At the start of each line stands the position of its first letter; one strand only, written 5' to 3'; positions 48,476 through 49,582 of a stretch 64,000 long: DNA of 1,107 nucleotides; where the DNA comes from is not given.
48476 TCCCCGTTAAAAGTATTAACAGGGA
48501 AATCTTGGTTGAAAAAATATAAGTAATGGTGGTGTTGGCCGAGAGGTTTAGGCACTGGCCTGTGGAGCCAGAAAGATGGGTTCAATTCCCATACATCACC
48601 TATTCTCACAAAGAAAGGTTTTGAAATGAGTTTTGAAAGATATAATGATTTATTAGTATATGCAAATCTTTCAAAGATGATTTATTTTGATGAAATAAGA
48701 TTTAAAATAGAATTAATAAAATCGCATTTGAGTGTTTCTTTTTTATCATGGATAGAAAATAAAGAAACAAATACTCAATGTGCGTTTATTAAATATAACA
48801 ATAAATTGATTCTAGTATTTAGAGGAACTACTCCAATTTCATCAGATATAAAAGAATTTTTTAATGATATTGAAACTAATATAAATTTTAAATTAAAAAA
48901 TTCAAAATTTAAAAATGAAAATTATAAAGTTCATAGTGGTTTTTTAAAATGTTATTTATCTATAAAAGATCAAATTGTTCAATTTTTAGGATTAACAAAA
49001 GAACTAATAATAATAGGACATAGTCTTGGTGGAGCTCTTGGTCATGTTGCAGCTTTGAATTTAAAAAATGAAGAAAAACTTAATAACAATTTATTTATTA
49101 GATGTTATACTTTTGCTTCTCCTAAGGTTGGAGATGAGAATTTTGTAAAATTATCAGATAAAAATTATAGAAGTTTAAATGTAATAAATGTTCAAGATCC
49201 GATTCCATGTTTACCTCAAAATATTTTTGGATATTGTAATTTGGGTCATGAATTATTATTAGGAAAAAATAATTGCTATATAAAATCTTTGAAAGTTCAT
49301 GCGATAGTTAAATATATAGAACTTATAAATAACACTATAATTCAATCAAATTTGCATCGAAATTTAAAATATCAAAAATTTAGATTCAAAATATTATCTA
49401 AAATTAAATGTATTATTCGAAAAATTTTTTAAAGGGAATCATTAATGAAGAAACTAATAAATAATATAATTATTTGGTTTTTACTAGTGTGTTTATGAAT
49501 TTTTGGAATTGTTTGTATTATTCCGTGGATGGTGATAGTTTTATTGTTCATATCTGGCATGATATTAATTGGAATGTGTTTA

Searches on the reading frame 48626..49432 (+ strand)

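Call 37: search_protein_families(library=pfam, proteins=[window:48626-49432:+], max_evalue=0.001)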
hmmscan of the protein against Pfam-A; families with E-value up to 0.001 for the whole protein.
window:48626-49432:+ (268 aa): 1 family
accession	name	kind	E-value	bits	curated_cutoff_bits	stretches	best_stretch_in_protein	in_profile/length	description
PF01764.32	Lipase_3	-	5.6e-24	85.1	22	1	63-198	2-137/140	Lipase (class 3)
